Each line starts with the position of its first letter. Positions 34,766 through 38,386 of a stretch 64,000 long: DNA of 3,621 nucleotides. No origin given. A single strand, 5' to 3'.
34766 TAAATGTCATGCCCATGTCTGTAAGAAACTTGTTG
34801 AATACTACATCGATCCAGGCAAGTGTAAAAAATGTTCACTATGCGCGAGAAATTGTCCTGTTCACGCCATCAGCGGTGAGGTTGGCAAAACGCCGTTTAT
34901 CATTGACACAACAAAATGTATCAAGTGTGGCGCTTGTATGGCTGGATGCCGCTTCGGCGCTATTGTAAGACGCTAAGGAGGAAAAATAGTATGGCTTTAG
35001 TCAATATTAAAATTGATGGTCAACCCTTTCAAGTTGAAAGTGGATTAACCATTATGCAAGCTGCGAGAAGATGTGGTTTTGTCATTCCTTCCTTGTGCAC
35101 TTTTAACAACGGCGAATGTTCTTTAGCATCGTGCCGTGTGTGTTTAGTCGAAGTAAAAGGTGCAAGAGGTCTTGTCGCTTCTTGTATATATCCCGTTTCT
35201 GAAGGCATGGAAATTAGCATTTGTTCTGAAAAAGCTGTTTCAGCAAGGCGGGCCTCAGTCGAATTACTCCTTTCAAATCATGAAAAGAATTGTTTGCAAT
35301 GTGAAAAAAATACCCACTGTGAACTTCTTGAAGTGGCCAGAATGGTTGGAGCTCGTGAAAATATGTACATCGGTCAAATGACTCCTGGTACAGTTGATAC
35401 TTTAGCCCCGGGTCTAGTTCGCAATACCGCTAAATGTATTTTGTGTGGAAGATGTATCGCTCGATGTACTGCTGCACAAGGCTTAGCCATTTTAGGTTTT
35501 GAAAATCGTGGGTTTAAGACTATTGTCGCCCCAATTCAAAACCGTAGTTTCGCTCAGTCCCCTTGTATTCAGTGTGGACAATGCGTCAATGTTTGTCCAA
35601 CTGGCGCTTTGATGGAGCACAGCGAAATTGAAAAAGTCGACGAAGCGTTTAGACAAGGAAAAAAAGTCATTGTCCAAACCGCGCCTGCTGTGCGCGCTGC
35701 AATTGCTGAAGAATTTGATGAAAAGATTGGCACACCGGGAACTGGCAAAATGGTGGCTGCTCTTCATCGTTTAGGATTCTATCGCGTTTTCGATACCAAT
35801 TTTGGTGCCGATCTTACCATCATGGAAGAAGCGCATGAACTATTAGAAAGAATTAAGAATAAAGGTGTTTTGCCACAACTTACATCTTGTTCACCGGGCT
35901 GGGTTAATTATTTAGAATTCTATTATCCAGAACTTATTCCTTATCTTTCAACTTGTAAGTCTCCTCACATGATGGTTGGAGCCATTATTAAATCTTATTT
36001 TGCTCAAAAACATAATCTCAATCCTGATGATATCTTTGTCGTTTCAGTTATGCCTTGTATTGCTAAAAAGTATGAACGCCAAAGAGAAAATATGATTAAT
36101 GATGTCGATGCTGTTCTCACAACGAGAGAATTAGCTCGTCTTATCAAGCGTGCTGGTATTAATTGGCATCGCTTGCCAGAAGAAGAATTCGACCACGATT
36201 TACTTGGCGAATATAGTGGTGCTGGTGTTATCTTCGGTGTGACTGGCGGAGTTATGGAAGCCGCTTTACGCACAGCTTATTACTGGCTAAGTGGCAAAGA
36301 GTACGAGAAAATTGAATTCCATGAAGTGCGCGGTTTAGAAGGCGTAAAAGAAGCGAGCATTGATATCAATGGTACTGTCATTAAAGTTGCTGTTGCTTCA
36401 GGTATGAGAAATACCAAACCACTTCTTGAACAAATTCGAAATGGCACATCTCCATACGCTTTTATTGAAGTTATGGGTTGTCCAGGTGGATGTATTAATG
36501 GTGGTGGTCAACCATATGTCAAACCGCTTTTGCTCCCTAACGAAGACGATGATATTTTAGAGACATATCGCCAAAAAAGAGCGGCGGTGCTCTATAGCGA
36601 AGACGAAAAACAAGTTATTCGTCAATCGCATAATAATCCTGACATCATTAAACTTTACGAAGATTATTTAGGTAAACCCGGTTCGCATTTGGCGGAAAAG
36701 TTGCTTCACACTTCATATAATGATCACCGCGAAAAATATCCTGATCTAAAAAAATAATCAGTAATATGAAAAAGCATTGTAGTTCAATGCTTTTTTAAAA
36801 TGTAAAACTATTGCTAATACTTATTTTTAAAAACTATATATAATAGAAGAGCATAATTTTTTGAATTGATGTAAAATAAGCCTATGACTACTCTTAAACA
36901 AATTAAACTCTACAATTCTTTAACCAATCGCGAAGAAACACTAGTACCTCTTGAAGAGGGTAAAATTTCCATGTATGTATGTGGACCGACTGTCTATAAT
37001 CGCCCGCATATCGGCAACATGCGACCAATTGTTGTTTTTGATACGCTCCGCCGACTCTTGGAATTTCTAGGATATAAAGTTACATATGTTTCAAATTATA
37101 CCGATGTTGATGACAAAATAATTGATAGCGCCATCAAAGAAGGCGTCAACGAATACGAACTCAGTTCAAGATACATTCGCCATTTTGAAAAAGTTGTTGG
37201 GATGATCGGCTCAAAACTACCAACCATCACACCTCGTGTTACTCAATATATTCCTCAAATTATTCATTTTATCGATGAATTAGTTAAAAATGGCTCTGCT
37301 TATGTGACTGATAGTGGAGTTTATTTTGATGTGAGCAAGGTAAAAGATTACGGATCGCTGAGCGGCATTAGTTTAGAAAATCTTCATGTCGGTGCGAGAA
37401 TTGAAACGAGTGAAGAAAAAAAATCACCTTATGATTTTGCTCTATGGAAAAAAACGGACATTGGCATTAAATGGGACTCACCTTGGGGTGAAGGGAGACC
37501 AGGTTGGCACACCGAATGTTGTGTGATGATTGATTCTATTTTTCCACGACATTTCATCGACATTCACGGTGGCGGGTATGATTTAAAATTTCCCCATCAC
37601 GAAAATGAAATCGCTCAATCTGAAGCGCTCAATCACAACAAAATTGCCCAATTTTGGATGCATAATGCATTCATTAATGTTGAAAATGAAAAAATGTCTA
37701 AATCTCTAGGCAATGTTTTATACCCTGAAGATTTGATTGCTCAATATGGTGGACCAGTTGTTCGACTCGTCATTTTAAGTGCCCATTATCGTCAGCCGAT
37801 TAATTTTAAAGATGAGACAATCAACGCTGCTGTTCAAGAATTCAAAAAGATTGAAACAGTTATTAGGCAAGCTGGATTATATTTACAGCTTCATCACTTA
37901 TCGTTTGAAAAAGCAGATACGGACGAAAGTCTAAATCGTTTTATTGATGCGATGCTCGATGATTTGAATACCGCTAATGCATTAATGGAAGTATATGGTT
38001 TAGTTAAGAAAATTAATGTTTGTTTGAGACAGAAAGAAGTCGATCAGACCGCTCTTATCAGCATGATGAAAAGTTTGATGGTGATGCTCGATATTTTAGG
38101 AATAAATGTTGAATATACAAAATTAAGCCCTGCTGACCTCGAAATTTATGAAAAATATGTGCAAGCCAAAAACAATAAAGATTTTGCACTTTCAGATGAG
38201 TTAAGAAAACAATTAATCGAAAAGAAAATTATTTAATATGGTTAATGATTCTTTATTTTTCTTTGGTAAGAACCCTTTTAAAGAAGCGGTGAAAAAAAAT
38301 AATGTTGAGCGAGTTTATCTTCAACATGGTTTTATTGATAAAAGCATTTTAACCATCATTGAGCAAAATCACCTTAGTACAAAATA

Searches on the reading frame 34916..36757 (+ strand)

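Call 86: search_protein_families(library=pfam, proteins=[window:34916-36757:+], max_evalue=0.00001)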
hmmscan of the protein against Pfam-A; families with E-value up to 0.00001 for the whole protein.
window:34916-36757:+ (613 aa): 8 families
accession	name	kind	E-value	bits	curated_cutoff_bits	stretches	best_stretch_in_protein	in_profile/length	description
PF02906.19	Fe_hyd_lg_C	-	4e-97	325.1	22.1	1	249-530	1-245/245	Iron only hydrogenase large subunit, C-terminal domain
PF02256.22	Fe_hyd_SSU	-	1.3e-22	80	24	1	551-603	3-55/56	Iron hydrogenase small subunit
PF13510.11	Fer2_4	-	5e-17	62.2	22.8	1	28-101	3-78/82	2Fe-2S iron-sulfur cluster binding domain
PF10588.14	NADH-G_4Fe-4S_3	-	3.2e-10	39.8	27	1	111-148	1-38/40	NADH-ubiquinone oxidoreductase-G iron-sulfur binding region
PF13237.11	Fer4_10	-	2.1e-08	34.4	25.5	1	168-228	3-53/53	4Fe-4S dicluster domain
PF12838.12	Fer4_7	-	2.2e-07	31.6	27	1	173-231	1-52/52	4Fe-4S dicluster domain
PF00037.32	Fer4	-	4e-06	26.9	21.1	1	217-232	8-23/24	4Fe-4S binding domain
PF12837.12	Fer4_6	-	5.1e-06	26.6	25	1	213-232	5-24/24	4Fe-4S binding domain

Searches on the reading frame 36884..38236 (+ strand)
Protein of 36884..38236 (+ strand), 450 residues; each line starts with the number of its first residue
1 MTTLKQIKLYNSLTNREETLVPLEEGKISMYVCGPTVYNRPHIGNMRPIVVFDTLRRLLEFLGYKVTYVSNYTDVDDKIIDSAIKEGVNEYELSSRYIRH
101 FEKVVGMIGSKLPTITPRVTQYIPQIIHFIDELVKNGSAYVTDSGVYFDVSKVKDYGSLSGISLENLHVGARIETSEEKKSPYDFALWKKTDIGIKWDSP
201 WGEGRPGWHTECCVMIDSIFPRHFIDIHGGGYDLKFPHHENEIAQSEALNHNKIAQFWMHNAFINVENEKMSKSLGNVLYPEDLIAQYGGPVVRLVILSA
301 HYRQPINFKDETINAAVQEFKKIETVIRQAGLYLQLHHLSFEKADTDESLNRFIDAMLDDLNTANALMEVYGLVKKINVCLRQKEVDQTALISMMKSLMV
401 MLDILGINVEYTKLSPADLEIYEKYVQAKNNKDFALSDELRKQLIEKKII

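Call 86: search_protein_families(library=pfam, proteins=[window:36884-38236:+], max_evalue=0.00001)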
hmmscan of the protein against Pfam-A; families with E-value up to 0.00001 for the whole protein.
window:36884-38236:+ (450 aa): 5 families
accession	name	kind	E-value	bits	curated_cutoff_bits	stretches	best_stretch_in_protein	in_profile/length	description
PF01406.26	tRNA-synt_1e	-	2.4e-116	388.8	27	1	21-317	3-300/301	tRNA synthetases class I (C) catalytic domain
PF09190.17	DALR_2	-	1e-10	42.4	22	1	352-407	1-55/57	DALR domain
PF09334.17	tRNA-synt_1g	-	1.8e-10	40.6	20.1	0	38-112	11-85/391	tRNA synthetases class I (M)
PF00133.28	tRNA-synt_1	-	2.7e-09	36.7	22.7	1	224-308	328-413/414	tRNA synthetases class I (I, L, M and V)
PF01921.24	tRNA-synt_1f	-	9.9e-08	31.7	27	0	262-327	274-339/360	tRNA synthetases class I (K)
